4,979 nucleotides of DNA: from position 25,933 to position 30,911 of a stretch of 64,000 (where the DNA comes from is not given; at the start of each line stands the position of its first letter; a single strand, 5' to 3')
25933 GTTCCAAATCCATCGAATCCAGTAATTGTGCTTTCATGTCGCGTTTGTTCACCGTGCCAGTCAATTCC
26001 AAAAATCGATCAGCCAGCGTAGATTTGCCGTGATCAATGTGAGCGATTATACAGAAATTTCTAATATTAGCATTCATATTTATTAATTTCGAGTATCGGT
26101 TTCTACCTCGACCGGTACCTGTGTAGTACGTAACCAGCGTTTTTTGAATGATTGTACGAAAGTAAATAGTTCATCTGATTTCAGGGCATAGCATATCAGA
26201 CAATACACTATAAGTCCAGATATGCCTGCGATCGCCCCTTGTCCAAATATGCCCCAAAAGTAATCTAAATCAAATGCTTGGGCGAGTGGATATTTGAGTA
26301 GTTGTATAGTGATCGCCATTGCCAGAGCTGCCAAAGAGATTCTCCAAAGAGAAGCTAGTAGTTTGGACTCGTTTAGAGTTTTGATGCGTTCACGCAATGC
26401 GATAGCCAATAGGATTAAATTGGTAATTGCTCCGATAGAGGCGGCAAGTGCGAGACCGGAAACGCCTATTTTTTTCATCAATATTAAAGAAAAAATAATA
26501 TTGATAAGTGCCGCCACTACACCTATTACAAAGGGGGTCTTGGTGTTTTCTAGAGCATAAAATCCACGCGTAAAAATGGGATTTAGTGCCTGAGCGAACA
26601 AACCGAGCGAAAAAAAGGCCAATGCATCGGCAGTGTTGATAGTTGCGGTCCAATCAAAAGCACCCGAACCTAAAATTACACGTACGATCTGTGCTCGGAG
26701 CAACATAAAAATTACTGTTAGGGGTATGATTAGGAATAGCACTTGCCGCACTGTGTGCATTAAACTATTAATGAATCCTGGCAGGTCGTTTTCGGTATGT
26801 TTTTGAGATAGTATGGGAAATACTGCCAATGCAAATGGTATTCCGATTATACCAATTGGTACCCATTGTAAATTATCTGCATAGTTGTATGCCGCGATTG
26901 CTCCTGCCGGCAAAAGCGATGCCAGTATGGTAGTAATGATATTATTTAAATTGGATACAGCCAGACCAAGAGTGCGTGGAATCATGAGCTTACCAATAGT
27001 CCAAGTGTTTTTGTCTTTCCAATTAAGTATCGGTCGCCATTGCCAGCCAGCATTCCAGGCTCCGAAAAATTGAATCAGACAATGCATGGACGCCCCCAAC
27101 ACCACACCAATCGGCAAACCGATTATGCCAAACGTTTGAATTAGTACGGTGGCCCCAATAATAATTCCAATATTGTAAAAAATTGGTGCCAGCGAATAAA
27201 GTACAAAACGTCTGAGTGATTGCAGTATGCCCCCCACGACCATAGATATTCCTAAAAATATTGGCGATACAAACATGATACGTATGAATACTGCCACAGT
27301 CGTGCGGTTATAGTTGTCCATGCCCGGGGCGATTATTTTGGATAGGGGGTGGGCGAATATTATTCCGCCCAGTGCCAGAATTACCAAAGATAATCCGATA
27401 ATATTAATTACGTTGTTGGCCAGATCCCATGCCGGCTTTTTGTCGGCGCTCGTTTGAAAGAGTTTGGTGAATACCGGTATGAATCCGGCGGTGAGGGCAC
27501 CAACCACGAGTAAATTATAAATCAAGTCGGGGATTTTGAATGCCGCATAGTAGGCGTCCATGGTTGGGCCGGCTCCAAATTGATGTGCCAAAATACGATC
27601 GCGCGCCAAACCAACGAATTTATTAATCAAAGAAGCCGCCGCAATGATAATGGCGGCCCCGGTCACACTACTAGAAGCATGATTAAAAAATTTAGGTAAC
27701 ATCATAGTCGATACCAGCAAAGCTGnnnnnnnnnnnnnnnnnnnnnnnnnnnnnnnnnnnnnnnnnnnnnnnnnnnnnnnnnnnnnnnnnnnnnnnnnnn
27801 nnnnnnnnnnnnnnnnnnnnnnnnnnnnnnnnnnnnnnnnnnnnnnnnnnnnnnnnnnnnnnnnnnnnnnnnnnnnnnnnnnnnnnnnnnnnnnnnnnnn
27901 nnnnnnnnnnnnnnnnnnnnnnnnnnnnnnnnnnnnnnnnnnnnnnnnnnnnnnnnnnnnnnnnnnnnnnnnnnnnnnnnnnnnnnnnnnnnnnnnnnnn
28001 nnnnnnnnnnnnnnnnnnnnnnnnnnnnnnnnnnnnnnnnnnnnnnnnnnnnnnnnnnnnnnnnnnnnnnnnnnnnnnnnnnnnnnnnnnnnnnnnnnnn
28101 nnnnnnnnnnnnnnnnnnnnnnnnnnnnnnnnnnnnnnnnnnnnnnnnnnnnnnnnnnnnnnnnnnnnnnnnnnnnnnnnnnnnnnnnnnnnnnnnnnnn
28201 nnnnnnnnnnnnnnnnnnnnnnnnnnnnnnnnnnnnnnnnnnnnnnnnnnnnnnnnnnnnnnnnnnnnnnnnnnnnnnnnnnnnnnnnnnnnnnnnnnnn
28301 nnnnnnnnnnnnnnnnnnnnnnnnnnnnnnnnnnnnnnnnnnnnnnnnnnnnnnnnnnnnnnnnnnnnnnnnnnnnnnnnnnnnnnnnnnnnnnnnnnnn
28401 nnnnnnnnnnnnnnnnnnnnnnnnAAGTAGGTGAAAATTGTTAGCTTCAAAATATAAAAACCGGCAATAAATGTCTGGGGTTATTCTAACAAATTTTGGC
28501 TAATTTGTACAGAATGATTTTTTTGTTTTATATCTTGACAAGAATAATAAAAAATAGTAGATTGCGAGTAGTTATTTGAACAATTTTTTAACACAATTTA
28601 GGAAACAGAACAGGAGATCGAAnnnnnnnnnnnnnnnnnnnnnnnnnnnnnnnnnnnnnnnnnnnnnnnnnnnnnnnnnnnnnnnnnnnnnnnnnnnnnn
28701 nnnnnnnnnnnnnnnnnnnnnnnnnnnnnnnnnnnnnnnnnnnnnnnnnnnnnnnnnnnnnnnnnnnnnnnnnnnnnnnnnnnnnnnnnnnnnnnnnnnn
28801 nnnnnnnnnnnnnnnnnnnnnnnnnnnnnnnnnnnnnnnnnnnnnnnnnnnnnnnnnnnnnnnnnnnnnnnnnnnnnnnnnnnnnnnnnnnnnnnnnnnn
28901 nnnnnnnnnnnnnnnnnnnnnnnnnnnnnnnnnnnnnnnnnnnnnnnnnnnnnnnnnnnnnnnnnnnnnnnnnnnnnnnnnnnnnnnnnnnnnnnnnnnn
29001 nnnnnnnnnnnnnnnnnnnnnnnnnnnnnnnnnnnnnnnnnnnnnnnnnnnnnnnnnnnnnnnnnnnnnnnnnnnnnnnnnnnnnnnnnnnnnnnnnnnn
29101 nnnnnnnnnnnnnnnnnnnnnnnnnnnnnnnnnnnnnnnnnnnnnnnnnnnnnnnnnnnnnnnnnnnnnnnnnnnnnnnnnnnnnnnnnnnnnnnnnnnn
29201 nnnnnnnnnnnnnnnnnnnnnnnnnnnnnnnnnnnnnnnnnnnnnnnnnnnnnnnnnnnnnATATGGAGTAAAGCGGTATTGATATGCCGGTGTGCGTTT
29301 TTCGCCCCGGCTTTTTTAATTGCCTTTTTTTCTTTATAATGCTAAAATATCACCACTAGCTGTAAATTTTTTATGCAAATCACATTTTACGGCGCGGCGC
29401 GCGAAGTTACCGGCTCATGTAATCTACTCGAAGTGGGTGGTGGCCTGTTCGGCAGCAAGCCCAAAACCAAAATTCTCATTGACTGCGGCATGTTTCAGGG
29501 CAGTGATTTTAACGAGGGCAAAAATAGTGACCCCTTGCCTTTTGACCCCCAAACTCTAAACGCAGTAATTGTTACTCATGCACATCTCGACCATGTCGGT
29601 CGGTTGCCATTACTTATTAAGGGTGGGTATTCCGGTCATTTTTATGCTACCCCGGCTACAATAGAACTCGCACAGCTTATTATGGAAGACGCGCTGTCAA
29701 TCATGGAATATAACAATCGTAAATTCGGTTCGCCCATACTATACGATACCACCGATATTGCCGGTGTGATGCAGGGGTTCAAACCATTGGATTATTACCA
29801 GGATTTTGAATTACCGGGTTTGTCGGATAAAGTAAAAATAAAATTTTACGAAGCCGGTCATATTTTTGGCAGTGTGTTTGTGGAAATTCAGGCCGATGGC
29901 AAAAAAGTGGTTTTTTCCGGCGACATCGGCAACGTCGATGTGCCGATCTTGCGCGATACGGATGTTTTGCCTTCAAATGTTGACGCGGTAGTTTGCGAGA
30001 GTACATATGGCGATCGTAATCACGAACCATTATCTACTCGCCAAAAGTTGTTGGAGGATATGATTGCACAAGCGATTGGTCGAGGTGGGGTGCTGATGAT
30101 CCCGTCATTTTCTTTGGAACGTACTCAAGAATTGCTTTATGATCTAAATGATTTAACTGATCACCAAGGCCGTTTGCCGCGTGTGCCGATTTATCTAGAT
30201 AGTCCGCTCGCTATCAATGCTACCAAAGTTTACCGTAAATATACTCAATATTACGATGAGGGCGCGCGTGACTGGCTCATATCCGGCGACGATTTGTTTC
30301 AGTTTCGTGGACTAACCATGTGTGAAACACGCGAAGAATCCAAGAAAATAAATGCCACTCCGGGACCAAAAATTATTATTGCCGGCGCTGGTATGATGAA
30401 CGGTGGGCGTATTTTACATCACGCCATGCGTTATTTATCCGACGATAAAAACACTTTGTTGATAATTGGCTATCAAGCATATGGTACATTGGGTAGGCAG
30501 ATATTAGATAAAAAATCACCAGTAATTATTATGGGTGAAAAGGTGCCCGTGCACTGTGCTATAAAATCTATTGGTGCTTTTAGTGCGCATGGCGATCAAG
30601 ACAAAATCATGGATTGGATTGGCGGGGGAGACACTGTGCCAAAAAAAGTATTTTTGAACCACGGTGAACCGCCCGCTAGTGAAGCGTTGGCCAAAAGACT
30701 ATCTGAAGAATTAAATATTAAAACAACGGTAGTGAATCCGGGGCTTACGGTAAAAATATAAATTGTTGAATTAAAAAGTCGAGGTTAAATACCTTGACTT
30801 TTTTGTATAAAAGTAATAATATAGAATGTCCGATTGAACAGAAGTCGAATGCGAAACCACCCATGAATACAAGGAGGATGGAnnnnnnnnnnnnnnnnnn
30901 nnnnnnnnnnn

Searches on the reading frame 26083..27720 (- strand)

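Call 67: search_protein_families(library=pfam, proteins=[window:26083-27720:-], max_evalue=0.0001)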
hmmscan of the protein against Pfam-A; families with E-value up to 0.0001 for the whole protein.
window:26083-27720:- (545 aa): 3 families
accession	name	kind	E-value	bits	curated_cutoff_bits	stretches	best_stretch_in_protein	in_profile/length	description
PF03023.19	MurJ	-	5.5e-96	322.4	27.4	1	44-476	1-433/451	Lipid II flippase MurJ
PF01554.23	MatE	-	3.1e-10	40.4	24.9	1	251-412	4-160/161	MatE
PF01943.22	Polysacc_synt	-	6.3e-10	39.4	28.2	1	103-306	75-272/274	Polysaccharide biosynthesis protein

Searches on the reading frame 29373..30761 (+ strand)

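Call 68: search_protein_families(library=pfam, proteins=[window:29373-30761:+], max_evalue=0.0001)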
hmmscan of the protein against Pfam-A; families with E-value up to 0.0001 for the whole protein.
window:29373-30761:+ (462 aa): 5 families
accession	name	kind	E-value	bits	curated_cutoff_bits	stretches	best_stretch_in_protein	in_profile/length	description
PF10996.14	Beta-Casp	-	8.6e-40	136.4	27.7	1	251-377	1-120/120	Beta-Casp domain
PF07521.17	RMMBL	-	1.3e-14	54.4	21.6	1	391-452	2-61/63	Zn-dependent metallo-hydrolase RNA specificity domain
PF16661.11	Lactamase_B_6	-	3.4e-14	53.1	27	1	32-193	7-170/193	Metallo-beta-lactamase superfamily domain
PF00753.33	Lactamase_B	-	5.2e-11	43.3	22.7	1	30-195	14-160/196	Metallo-beta-lactamase superfamily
PF12706.13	Lactamase_B_2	-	1.5e-08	34.9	27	1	32-98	1-68/200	Beta-lactamase superfamily domain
